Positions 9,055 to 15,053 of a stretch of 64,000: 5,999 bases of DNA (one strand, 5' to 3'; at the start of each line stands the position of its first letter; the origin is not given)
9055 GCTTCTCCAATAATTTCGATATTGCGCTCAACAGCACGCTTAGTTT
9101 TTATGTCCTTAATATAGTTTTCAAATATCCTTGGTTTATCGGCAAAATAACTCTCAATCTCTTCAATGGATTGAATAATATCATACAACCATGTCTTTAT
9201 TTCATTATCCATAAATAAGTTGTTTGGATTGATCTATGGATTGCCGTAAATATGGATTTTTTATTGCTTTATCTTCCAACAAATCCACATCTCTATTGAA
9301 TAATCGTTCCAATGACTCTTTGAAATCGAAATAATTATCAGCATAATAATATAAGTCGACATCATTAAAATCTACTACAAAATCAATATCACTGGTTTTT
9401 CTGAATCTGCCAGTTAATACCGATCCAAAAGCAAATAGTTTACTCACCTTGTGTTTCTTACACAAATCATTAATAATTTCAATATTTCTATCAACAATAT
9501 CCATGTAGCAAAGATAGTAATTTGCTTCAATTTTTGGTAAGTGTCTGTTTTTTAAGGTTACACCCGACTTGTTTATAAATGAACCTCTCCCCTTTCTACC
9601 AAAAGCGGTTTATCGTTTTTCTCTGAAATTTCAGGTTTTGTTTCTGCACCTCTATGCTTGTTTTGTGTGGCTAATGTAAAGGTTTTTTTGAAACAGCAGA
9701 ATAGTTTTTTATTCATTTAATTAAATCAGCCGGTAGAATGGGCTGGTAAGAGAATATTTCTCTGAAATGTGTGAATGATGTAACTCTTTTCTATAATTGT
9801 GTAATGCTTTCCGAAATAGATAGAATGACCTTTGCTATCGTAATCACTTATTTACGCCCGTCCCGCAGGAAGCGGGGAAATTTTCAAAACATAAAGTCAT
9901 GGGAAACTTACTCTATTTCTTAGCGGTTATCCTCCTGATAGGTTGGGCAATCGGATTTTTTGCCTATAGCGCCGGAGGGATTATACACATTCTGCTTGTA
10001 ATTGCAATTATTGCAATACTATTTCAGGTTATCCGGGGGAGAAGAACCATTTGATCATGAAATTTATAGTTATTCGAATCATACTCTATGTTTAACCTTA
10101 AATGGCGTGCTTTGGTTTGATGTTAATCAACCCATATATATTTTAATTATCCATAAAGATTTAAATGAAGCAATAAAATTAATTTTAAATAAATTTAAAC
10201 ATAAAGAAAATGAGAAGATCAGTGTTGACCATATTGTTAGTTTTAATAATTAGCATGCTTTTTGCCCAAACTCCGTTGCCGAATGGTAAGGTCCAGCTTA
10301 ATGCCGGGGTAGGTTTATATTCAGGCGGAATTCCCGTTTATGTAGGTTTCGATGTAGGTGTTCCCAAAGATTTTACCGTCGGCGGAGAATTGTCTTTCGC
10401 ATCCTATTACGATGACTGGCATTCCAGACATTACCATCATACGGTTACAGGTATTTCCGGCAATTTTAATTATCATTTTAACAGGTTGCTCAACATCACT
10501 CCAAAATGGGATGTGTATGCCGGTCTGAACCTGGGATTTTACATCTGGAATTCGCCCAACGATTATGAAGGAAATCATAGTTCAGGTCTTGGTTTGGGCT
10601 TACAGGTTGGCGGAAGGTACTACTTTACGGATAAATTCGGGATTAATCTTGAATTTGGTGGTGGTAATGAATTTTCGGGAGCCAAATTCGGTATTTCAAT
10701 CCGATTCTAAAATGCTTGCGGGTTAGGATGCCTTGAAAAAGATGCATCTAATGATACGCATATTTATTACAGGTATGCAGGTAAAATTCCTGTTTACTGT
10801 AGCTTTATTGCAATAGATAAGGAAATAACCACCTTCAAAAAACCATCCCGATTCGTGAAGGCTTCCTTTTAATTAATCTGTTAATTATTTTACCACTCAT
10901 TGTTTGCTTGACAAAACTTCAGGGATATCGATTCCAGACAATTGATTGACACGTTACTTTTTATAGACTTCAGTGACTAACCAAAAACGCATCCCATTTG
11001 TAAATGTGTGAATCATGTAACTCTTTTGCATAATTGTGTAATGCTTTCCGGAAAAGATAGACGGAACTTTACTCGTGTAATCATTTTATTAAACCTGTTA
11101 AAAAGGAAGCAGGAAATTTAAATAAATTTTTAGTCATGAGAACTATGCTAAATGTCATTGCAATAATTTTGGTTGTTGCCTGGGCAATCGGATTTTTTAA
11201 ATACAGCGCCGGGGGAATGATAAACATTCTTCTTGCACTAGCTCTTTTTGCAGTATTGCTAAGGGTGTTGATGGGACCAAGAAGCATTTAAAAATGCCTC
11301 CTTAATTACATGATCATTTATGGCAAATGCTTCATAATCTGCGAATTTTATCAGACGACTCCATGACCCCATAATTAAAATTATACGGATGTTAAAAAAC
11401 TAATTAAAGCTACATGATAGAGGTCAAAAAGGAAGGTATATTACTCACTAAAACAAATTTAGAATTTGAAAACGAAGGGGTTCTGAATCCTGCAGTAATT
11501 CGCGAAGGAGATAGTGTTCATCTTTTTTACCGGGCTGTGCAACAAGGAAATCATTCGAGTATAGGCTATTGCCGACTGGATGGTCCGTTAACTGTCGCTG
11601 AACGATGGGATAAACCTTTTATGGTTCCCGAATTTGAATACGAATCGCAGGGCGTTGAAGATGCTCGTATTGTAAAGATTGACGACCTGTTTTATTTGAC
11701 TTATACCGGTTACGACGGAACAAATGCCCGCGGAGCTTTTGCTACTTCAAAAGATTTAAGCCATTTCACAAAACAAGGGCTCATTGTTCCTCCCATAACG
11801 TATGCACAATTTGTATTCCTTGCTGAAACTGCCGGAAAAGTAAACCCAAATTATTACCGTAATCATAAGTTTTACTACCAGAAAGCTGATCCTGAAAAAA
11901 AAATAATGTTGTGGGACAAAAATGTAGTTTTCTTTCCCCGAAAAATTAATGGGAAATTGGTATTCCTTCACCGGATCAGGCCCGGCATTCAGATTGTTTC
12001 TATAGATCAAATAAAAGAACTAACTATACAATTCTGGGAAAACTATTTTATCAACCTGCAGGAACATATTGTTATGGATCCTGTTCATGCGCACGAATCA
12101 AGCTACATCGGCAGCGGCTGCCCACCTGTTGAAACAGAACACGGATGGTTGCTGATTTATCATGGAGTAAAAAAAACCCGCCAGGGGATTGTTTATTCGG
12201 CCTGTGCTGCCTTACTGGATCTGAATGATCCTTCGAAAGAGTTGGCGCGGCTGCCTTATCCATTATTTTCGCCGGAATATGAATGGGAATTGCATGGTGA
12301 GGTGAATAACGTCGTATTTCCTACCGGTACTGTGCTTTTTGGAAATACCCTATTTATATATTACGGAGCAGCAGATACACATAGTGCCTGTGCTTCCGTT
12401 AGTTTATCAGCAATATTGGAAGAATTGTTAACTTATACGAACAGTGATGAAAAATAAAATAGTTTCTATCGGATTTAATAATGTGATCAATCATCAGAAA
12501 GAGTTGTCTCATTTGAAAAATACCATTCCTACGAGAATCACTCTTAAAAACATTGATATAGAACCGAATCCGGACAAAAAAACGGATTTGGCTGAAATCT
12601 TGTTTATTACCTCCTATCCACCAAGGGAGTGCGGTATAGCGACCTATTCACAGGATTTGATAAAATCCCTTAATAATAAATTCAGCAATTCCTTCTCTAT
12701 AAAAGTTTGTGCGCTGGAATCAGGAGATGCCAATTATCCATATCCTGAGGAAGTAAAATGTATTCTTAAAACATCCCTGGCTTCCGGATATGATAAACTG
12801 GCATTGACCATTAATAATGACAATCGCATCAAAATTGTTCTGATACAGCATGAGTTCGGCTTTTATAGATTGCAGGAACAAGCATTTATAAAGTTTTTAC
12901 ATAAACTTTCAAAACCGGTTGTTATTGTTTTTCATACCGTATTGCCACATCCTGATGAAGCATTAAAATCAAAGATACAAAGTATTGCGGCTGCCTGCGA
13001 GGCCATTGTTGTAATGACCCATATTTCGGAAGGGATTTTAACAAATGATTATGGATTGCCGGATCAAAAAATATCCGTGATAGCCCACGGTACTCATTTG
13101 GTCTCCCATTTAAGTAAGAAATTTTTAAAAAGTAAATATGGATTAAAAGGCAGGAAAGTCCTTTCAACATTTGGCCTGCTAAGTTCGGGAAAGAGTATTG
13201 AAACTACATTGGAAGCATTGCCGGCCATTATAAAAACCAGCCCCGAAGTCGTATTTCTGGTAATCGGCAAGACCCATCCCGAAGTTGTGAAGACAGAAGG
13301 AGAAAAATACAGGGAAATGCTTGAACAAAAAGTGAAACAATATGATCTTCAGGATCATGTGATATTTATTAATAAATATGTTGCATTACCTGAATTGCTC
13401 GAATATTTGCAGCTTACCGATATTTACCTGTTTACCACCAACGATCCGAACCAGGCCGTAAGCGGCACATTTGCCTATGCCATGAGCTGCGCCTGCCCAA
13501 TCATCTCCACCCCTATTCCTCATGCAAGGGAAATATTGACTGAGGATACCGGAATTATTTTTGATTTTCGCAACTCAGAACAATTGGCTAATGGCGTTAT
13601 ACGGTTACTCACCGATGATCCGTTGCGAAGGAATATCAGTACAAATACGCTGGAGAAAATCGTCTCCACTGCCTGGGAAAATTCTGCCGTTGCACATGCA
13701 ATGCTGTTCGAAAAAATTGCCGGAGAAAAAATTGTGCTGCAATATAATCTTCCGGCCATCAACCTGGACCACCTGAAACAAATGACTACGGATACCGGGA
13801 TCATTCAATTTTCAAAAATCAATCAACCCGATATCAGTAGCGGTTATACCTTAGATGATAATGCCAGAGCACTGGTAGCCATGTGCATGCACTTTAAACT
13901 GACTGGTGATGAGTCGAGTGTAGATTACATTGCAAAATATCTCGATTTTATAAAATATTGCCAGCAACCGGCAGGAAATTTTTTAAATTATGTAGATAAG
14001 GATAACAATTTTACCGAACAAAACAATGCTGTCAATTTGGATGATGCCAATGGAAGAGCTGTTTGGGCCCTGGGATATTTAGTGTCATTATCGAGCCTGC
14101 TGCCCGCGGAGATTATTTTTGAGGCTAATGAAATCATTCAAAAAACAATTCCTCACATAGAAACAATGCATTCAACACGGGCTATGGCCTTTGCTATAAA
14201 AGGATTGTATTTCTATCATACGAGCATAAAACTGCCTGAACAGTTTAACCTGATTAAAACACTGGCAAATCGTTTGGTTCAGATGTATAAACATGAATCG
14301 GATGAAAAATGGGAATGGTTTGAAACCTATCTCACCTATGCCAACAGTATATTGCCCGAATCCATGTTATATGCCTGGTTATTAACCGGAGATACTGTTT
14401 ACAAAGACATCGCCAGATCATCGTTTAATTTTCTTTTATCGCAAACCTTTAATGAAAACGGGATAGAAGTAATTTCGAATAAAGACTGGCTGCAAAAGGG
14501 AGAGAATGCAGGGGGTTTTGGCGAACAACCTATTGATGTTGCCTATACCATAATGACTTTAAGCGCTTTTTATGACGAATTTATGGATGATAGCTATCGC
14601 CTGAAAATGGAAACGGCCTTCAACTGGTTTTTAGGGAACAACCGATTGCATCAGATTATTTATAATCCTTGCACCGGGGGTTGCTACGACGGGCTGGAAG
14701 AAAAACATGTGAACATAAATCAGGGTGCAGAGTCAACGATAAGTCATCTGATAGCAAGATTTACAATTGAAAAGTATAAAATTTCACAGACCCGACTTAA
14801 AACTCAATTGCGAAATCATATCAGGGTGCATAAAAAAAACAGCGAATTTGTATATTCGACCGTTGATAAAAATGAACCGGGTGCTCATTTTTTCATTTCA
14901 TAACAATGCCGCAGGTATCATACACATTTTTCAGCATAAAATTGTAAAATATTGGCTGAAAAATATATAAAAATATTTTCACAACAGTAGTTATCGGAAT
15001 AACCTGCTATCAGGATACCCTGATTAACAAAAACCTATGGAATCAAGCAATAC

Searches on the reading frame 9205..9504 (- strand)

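Call 5: search_protein_families(library=pfam, proteins=[window:9205-9504:-], max_evalue=0.1)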
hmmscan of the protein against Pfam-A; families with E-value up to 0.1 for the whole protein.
window:9205-9504:- (99 aa): 3 families
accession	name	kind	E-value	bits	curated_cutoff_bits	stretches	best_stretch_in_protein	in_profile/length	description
PF18765.7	Polbeta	-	3.9e-15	56.2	26.9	1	11-98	3-88/93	Polymerase beta, Nucleotidyltransferase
PF01909.29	NTP_transf_2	-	1.5e-14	54.6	21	1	9-96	3-92/93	Nucleotidyltransferase domain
PF22600.2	MTPAP-like_central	-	0.00017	22.2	27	1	17-68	36-83/139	Poly(A) RNA polymerase, mitochondrial-like, central palm domain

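Call 94: search_protein_families(library=padloc, proteins=[window:9205-9504:-], max_evalue=0.001)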
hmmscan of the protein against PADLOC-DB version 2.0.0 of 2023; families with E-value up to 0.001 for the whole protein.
window:9205-9504:- (99 aa): 4 families
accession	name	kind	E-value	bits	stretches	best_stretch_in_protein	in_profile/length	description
PDLC04905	PDC-S09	-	4.2e-30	102.1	1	3-98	4-99/101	-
PDLC04906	PDC-S09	-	6.7e-19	66.1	1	3-93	7-94/98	-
PDLC04902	PDC-S09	-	1.9e-18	64.5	1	5-96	6-94/97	-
PDLC04904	PDC-S09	-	6.9e-17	59.6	1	3-92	8-93/104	-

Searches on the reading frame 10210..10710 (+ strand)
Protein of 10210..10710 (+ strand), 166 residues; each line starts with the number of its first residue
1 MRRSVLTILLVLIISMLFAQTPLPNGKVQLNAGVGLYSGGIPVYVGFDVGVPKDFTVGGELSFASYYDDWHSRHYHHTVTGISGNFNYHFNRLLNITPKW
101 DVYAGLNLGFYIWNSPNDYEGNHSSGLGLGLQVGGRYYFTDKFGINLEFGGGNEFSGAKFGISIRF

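Call 13: search_protein_families(library=ncbifam, proteins=[window:10210-10710:+], max_evalue=0.01)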
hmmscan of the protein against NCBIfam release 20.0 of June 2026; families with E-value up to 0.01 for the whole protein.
window:10210-10710:+ (166 aa): 0 families

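Call 88: search_protein_families(library=pfam, proteins=[window:10210-10710:+], max_evalue=0.001)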
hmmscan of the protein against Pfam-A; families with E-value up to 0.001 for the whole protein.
window:10210-10710:+ (166 aa): 1 family
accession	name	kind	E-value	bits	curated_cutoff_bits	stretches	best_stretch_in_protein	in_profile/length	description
PF13505.12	OMP_b-brl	-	5.1e-07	30.5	28.7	1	25-155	21-156/175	Outer membrane protein beta-barrel domain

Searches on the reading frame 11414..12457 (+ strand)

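Call 13: search_protein_families(library=ncbifam, proteins=[window:11414-12457:+], max_evalue=0.01)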
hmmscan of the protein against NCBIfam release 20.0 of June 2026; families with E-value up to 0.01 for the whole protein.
window:11414-12457:+ (347 aa): 3 families
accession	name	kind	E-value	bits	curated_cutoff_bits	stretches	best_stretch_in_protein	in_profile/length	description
NF052550.1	BManbPhaseBMBP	equivalog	1.1e-58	198.9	450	2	168-332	141-292/296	beta-1,2-mannobiose phosphorylase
NF050092.1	BtaManbiosPhlase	equivalog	3.6e-48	164.2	550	2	168-338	187-350/351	BtaManbiosPhlase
NF058598.1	BetMansidBT3780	equivalog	1e-29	103.8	550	1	11-327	50-360/366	beta-1,2-mannosidase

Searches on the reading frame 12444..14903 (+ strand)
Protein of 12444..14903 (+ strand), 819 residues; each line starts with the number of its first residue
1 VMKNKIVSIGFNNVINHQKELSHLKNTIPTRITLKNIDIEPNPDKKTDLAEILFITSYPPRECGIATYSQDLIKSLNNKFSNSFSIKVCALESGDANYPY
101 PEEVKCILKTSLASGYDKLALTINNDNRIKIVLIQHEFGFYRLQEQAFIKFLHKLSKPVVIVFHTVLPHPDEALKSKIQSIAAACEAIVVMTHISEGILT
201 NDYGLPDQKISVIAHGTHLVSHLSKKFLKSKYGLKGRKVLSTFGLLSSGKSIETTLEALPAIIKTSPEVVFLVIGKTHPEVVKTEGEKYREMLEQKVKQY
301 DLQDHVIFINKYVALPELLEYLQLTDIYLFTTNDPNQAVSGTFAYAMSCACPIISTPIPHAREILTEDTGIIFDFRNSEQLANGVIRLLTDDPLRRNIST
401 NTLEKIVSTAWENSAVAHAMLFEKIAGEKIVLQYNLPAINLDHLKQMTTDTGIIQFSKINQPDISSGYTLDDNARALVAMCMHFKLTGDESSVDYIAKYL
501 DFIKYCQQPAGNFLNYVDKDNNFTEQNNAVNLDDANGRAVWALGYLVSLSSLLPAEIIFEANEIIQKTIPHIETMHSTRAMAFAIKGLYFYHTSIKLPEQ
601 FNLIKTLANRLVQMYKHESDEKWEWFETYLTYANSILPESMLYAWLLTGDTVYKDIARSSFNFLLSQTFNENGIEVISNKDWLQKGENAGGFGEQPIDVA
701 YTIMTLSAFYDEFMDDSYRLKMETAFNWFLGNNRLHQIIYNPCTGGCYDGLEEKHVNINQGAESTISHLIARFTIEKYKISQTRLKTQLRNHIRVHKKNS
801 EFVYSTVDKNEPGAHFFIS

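Call 88: search_protein_families(library=pfam, proteins=[window:12444-14903:+], max_evalue=0.001)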
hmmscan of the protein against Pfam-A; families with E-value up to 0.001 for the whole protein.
window:12444-14903:+ (819 aa): 4 families
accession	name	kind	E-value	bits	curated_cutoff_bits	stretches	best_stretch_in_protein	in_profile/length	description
PF00534.26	Glycos_transf_1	-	1.4e-19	70.7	26.4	1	227-402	4-169/172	Glycosyl transferases group 1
PF13692.12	Glyco_trans_1_4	-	2.8e-17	63.7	27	1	238-391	2-142/142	Glycosyl transferases group 1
PF13439.12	Glyco_transf_4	-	1.6e-05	25.4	28.5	1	128-217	72-166/170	Glycosyltransferase Family 4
PF13524.12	Glyco_trans_1_2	-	0.00026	21.4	25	1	264-415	10-137/144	Glycosyl transferase-like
